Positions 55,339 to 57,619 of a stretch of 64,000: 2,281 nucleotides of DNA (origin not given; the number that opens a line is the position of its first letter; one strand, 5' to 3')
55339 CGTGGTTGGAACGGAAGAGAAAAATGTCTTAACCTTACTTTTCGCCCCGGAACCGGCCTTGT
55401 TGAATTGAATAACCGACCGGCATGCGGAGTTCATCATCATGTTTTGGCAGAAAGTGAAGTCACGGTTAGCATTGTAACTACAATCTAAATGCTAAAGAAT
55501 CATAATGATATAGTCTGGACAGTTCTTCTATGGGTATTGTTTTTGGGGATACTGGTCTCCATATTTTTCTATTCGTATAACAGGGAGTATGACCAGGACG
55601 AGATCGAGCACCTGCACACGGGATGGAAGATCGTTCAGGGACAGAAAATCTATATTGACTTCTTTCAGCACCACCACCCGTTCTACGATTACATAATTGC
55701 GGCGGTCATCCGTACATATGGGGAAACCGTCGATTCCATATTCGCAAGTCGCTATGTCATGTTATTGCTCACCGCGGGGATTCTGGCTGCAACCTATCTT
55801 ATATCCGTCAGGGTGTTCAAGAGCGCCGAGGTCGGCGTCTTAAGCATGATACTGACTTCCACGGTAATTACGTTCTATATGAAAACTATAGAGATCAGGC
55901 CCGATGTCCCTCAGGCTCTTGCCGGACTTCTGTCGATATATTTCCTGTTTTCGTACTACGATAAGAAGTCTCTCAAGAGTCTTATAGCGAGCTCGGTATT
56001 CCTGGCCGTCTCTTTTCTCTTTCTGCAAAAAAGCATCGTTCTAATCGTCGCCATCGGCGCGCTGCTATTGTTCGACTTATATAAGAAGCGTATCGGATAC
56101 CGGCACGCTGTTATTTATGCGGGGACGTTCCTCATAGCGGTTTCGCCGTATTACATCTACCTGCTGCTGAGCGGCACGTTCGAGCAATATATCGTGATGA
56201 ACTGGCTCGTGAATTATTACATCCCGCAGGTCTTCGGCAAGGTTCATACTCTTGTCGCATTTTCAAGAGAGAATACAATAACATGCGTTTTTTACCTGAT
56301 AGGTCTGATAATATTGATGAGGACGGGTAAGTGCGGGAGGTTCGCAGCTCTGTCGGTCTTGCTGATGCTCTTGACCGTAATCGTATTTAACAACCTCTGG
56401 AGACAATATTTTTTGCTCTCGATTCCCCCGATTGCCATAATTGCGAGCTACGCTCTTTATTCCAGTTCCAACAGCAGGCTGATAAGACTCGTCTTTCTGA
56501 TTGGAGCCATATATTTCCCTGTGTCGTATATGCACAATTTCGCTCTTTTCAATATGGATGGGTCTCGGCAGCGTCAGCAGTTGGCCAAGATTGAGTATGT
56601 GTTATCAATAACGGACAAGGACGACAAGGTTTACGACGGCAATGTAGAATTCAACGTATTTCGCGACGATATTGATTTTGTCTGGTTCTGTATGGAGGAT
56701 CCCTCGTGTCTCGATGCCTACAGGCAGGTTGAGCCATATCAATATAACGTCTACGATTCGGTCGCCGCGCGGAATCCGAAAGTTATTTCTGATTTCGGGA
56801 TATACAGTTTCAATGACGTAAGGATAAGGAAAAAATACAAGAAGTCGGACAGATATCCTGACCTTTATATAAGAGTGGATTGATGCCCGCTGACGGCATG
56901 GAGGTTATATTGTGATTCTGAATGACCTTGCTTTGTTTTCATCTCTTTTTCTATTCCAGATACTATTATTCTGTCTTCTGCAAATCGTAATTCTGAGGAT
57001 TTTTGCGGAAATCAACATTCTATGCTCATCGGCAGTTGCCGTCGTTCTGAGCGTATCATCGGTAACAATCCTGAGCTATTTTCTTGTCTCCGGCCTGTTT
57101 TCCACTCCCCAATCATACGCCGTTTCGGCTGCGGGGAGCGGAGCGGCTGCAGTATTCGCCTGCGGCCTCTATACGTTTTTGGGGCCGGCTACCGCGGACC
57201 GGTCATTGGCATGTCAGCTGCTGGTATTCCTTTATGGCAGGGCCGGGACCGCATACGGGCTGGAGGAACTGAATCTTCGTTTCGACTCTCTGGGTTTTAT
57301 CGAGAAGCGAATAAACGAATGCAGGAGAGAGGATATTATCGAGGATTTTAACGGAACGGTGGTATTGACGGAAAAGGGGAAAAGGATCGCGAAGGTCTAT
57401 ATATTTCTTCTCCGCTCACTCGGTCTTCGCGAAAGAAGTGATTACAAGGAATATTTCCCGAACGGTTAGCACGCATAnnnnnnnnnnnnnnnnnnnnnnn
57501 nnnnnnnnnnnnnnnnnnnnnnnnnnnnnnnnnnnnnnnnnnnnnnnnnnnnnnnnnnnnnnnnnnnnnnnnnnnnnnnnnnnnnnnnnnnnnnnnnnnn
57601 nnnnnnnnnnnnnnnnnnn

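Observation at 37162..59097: Lower-GC cluster of GT-C-type membrane glycosyltransferase candidates plus a UGM-like flavoenzyme bracketing the giant proteins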

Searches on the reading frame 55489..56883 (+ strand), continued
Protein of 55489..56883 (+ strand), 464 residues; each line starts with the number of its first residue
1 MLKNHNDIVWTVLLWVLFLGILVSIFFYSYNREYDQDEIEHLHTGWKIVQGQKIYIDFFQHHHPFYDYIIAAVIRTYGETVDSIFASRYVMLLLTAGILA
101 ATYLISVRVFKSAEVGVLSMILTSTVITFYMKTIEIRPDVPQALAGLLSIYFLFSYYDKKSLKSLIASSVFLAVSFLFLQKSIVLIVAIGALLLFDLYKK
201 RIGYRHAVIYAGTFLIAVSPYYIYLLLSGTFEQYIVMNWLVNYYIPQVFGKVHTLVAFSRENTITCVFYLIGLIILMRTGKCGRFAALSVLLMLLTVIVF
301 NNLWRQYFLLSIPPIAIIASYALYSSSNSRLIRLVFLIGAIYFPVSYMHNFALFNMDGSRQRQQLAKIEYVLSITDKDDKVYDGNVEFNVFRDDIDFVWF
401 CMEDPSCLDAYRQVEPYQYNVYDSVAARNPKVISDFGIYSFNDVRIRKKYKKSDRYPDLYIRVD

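Call 55: search_solved_structures(query=L003:8530-9966:+, max_evalue=0.00001)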
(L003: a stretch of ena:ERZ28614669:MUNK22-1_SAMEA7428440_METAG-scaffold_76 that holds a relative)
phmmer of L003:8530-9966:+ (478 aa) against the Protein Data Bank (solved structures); distinct sequences matched with E-value up to 0.00001: 17.
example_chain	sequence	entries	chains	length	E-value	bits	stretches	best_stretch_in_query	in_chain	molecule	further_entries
4dsg_A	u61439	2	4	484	8.6e-15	57.4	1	4-355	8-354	UDP-galactopyranose mutase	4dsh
3ute_A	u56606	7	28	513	1.3e-08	37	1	8-350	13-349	UDP-galactopyranose mutase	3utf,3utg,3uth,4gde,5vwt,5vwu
4u8i_A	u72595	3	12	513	1.4e-08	36.9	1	8-350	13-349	UDP-galactopyranose mutase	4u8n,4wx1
4u8k_A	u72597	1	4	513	2e-08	36.4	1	8-350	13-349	UDP-galactopyranose mutase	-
4u8l_A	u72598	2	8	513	2.5e-08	36.1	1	8-350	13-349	UDP-galactopyranose mutase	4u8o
3uka_A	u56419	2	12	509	3.4e-08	35.7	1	8-344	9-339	UDP-galactopyranose mutase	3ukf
3ukl_A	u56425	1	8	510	3.4e-08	35.7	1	8-344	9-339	UDP-galactopyranose mutase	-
3ukh_A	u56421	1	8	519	3.6e-08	35.6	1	8-344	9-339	UDP-galactopyranose mutase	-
4u8j_A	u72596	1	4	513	6.3e-08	34.8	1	8-350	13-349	UDP-galactopyranose mutase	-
3ukq_A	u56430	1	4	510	6.6e-08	34.7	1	8-245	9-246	UDP-galactopyranose mutase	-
4u8m_A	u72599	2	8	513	8.2e-08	34.4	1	8-242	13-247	UDP-galactopyranose mutase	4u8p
3ukk_A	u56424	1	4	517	8.6e-08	34.4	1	8-344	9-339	UDP-galactopyranose mutase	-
3ukp_A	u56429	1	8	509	1e-07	34.1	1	8-220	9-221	UDP-galactopyranose mutase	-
5hhf_A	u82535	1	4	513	2.8e-07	32.6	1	8-350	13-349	UDP-galactopyranose mutase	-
4rep_A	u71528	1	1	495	3.9e-07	32.2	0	7-61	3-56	Gamma-carotene desaturase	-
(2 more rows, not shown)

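Call 61: search_protein_families(library=pfam, proteins=[L001:11424-11981:+, L007:12880-13449:+, L002:12985-13545:+, L001:7728-8417:+, L003:6721-7494:+, L003:7511-8473:+], max_evalue=10)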
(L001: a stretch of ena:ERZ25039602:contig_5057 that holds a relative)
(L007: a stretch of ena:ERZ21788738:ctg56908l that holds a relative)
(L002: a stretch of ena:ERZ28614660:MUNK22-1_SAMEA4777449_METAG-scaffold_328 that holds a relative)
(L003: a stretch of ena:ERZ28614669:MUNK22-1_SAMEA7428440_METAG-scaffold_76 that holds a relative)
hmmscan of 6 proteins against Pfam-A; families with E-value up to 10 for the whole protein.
L001:11424-11981:+ (185 aa): 0 families

L007:12880-13449:+ (189 aa): 3 families
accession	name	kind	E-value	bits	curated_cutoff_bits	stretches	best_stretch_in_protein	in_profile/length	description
PF14012.11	DUF4229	-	0.26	11.8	27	1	35-60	28-50/68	Protein of unknown function (DUF4229)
PF10787.14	YfmQ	-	0.32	11.1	22.9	1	117-166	57-101/133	Uncharacterised protein from bacillus cereus group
PF04246.17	RseC_MucC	-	4.3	7.7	24.4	1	37-84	62-109/130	Positive regulator of sigma(E), RseC/MucC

L002:12985-13545:+ (186 aa): 2 families
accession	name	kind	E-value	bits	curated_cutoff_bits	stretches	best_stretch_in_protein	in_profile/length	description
PF14947.12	HTH_45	-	0.075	13.5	25.5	1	128-164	34-70/77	Winged helix-turn-helix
PF25213.1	HVO_A0261_N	-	0.14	12.5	35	1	116-174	26-85/86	HVO_A0261 N-terminal domain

L001:7728-8417:+ (229 aa): 2 families
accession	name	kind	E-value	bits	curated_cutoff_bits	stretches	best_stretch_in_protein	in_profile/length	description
PF00535.33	Glycos_transf_2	-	1.8e-16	60.9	23.3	1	11-142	6-132/168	Glycosyl transferase family 2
PF07184.16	CTV_P33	-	0.038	13.5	25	1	108-227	2-123/303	Citrus tristeza virus P33 protein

L003:6721-7494:+ (257 aa): 5 families
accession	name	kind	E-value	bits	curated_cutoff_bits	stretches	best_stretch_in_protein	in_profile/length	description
PF00535.33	Glycos_transf_2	-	1.2e-25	90.9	23.3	1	10-136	30-167/168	Glycosyl transferase family 2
PF10111.15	Glyco_tranf_2_2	-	0.00029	20.9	27.3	1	10-75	32-103/276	Glycosyltransferase like family 2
PF14898.11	DUF4491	-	0.0041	17.9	27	1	206-253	34-81/92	Domain of unknown function (DUF4491)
PF01983.22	CofC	-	0.059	13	22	1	24-101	59-136/217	Guanylyl transferase CofC like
PF13704.12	Glyco_tranf_2_4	-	0.16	12.9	27.5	1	10-63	22-81/98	Glycosyl transferase family 2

L003:7511-8473:+ (320 aa): 1 family
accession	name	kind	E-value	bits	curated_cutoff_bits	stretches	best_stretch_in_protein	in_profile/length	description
PF03706.18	LPG_synthase_TM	-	2.6e-24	86.7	33.4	1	17-298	3-300/302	Lysylphosphatidylglycerol synthase TM region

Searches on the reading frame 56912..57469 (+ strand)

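Call 4: search_protein_families(library=pfam, proteins=[window:56912-57469:+], max_evalue=0.1)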
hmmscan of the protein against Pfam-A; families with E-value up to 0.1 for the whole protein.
window:56912-57469:+ (185 aa): 0 families

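Call 6: search_protein_families(library=ncbifam, proteins=[window:56912-57469:+], max_evalue=0.1)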
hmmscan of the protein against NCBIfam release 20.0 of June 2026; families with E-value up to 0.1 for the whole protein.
window:56912-57469:+ (185 aa): 0 families

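Call 61: search_protein_families(library=pfam, proteins=[window:56912-57469:+], max_evalue=10)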
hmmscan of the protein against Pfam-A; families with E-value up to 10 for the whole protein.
window:56912-57469:+ (185 aa): 1 family
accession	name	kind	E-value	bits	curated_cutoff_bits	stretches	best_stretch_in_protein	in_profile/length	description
PF14947.12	HTH_45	-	0.19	12.2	25.5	1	121-161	30-67/77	Winged helix-turn-helix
